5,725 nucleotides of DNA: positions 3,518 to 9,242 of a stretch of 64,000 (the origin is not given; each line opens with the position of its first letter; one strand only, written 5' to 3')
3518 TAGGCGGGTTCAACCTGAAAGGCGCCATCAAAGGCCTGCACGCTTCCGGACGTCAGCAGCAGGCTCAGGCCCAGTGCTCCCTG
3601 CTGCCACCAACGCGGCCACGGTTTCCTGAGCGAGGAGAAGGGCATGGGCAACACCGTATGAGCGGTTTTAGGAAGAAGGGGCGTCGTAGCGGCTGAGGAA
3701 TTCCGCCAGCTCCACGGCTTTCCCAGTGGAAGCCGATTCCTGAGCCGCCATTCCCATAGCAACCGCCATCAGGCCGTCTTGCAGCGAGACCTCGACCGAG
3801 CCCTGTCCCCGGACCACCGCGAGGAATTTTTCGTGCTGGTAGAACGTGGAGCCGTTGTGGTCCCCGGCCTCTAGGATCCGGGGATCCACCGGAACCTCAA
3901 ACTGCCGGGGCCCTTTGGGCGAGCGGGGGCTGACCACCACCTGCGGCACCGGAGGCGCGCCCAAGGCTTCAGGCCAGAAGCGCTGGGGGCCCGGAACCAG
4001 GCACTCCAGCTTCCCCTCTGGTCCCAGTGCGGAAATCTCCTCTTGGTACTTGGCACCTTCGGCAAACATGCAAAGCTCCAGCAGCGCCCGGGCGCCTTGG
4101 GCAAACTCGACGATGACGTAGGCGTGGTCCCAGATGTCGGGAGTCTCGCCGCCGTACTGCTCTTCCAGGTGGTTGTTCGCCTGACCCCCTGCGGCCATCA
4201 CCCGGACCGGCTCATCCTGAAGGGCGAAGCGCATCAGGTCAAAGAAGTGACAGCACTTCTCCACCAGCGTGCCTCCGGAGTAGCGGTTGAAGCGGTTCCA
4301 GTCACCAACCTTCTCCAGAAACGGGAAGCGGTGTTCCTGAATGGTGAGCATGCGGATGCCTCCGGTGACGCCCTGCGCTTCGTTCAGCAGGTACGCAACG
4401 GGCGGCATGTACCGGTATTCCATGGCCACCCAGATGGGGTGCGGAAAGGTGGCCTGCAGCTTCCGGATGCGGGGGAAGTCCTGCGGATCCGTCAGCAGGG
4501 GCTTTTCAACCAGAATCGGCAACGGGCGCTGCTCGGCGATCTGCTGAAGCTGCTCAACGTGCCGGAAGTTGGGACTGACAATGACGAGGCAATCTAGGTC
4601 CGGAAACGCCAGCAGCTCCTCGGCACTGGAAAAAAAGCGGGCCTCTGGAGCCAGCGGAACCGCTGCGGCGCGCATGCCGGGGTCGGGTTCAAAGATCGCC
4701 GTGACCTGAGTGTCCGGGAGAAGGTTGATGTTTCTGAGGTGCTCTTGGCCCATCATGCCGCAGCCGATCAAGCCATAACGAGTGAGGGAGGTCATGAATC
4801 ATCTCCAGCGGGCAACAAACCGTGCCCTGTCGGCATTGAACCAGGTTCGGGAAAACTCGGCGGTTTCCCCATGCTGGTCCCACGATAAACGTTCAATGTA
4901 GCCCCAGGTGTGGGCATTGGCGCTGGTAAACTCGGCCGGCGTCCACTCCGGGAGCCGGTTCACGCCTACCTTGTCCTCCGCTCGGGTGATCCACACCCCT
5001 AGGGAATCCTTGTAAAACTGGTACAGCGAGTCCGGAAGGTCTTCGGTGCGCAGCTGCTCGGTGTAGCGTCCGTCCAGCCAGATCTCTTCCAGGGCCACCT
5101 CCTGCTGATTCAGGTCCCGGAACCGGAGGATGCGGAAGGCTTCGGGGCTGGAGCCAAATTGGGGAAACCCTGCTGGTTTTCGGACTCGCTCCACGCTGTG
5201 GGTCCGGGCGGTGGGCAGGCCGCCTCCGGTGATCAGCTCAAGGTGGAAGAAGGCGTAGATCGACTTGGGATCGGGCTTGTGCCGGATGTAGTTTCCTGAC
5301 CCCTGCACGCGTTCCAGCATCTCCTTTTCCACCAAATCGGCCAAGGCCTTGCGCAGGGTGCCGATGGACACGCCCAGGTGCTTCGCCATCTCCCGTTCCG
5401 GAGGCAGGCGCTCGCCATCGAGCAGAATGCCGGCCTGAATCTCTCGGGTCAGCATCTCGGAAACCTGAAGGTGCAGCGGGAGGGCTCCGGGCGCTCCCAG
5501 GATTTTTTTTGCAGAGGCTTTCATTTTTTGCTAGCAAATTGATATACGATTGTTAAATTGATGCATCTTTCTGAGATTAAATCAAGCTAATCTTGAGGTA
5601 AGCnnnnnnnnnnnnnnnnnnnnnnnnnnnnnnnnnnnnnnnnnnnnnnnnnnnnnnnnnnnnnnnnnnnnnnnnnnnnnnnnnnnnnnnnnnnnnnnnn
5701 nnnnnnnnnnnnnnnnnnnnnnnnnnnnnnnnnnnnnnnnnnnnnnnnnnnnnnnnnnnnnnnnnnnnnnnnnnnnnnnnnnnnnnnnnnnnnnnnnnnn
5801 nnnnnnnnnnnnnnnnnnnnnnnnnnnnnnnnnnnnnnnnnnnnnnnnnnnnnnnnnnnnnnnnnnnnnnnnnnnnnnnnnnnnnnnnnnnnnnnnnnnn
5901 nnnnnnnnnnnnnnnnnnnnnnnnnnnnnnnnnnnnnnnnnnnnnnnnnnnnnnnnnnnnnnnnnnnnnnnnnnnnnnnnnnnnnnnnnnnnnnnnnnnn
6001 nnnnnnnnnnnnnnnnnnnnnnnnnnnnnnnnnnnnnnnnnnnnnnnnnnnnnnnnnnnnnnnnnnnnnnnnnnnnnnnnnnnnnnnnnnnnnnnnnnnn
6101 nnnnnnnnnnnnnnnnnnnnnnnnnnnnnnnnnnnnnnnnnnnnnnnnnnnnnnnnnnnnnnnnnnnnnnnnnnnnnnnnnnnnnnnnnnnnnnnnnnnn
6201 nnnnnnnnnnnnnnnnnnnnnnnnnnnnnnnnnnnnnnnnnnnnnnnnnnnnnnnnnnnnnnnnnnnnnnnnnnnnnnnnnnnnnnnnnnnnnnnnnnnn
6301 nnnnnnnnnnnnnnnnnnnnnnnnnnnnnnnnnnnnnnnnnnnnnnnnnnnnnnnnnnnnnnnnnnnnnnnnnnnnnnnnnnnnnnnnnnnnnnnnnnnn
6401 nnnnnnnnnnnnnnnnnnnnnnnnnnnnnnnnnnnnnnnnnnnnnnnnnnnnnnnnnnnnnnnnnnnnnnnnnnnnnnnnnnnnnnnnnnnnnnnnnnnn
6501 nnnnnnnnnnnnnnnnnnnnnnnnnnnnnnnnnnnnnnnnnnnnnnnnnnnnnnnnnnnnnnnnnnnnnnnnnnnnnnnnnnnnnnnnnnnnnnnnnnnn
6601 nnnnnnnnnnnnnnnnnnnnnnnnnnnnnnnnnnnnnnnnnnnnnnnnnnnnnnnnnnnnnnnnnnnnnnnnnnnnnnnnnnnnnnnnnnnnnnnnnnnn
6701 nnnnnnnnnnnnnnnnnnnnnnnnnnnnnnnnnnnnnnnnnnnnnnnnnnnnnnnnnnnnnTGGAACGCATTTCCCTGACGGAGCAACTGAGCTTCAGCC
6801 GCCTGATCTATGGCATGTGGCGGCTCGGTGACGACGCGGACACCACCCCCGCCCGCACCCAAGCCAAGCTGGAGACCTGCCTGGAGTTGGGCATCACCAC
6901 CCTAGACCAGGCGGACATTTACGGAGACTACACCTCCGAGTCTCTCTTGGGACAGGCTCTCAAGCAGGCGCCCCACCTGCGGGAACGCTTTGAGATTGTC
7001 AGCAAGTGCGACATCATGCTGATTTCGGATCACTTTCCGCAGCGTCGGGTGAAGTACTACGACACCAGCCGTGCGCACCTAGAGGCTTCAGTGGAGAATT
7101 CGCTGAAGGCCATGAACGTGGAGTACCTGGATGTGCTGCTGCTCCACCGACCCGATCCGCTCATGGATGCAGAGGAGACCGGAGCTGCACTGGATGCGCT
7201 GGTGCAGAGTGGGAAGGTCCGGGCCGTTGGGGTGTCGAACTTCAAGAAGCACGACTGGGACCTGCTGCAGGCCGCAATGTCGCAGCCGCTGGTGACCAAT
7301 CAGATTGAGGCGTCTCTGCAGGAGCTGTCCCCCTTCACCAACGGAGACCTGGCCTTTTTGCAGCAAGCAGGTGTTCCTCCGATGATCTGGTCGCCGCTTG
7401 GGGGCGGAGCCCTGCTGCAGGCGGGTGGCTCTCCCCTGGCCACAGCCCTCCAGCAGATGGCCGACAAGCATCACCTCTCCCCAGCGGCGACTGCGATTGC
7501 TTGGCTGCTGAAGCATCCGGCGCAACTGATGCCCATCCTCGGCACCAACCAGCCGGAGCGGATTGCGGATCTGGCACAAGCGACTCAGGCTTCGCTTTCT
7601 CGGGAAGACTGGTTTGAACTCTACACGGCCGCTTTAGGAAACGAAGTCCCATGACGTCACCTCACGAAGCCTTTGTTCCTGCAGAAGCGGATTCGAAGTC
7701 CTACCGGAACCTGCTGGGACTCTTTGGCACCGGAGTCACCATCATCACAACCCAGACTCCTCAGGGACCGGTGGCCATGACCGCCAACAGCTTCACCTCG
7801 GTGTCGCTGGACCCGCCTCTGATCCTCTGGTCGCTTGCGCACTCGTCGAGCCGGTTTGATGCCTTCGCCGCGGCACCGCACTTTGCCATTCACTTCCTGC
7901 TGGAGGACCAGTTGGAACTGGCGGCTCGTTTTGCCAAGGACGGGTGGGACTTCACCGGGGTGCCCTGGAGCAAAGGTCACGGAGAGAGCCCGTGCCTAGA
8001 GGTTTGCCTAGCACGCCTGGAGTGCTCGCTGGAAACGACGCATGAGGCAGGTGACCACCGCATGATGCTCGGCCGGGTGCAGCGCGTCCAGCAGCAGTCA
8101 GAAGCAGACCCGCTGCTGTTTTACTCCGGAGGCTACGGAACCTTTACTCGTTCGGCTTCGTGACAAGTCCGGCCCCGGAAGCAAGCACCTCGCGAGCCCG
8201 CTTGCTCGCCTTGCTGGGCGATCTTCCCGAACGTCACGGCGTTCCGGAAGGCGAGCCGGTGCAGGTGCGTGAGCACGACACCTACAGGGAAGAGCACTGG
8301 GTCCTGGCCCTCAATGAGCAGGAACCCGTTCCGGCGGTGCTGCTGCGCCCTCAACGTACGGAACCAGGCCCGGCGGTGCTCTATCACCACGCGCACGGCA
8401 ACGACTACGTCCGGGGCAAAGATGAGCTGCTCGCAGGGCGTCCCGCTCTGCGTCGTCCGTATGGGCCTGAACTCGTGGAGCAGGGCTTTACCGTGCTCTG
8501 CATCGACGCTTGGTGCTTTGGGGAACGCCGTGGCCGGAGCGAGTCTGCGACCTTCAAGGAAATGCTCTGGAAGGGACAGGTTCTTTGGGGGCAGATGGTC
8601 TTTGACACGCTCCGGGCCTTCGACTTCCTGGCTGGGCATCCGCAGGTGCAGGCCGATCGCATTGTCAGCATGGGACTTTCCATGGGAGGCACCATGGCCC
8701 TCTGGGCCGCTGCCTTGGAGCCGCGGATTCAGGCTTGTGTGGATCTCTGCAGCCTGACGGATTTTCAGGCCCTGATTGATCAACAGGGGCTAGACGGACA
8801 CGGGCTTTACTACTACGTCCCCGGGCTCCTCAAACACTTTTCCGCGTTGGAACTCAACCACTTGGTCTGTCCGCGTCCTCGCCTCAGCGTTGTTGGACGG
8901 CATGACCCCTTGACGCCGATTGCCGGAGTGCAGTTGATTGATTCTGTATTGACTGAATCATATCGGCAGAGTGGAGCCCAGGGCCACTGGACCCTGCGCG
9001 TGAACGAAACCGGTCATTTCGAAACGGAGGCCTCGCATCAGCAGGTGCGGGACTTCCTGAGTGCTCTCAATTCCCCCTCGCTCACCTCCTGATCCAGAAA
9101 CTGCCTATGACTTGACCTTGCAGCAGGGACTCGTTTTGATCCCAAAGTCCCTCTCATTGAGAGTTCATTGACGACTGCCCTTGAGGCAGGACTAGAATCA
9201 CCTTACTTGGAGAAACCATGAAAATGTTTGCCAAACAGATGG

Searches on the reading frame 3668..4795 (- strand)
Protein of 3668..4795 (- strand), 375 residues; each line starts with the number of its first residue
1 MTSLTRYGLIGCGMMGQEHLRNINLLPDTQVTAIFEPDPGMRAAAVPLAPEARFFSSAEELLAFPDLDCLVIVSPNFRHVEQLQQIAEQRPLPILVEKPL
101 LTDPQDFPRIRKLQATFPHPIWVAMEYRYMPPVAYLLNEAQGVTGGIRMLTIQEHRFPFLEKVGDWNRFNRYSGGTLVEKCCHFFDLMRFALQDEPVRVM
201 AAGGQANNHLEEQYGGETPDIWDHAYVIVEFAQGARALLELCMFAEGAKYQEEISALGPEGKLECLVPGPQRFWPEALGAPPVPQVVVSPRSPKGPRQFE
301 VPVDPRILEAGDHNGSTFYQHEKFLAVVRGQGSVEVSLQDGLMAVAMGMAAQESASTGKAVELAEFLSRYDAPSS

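Call 14: search_protein_families(library=pfam, proteins=[window:3668-4795:-], max_evalue=0.001)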
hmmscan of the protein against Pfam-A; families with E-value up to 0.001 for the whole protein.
window:3668-4795:- (375 aa): 3 families
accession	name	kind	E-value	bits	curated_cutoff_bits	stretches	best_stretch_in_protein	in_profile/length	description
PF02894.22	GFO_IDH_MocA_C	-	8e-23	81.8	22.9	1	141-363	6-218/218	Oxidoreductase family, C-terminal alpha/beta domain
PF01408.29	GFO_IDH_MocA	-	3e-18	67.1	24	1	6-112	2-107/120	Oxidoreductase family, NAD-binding Rossmann fold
PF22725.1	GFO_IDH_MocA_C3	-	1.1e-13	51.7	27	1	141-264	10-124/124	GFO/IDH/MocA C-terminal domain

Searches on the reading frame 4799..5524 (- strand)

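Call 14: search_protein_families(library=pfam, proteins=[window:4799-5524:-], max_evalue=0.001)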
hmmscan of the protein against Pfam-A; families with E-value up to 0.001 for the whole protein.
window:4799-5524:- (241 aa): 2 families
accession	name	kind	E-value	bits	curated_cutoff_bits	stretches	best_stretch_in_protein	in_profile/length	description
PF07702.18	UTRA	-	8.1e-18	65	23.8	1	126-234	31-140/141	UTRA domain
PF00392.27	GntR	-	1.2e-15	57.3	27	1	19-80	3-64/64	Bacterial regulatory proteins, gntR family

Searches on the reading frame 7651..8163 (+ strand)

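Call 14: search_protein_families(library=pfam, proteins=[window:7651-8163:+], max_evalue=0.001)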
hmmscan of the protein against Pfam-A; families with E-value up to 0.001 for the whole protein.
window:7651-8163:+ (170 aa): 1 family
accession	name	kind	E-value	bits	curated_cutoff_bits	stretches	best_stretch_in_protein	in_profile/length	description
PF01613.24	Flavin_Reduct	-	3.7e-41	141.2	27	1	23-164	2-151/153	Flavin reductase like domain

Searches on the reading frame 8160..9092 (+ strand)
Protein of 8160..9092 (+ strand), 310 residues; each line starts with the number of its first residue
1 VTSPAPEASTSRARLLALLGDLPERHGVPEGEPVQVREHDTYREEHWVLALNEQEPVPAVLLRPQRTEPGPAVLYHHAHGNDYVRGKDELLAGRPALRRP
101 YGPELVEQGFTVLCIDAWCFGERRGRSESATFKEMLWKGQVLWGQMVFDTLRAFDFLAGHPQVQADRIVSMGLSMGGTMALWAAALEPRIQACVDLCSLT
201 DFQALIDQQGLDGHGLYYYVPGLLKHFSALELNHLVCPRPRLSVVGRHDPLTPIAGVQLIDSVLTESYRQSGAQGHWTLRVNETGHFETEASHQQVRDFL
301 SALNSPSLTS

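Call 14: search_protein_families(library=pfam, proteins=[window:8160-9092:+], max_evalue=0.001)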
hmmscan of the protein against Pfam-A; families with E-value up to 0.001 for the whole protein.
window:8160-9092:+ (310 aa): 6 families
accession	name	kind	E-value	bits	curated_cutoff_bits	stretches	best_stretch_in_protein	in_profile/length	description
PF05448.18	AXE1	-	6.4e-09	35.4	21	1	140-207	150-218/321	Acetyl xylan esterase (AXE1)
PF00561.26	Abhydrolase_1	-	1.2e-07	32.1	25.8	1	102-229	20-133/245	alpha/beta hydrolase fold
PF02129.25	Peptidase_S15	-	4.3e-06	27.1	23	1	58-210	6-141/262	X-Pro dipeptidyl-peptidase (S15 family)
PF01738.24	DLH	-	1.5e-05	25.1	21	1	104-194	36-125/217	Dienelactone hydrolase family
PF00326.27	Peptidase_S9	-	2.2e-05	24.5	22.6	1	142-192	39-90/213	Prolyl oligopeptidase family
PF08840.17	BAAT_C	-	0.00053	20.5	20.9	1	153-195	9-51/210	BAAT / Acyl-CoA thioester hydrolase C terminal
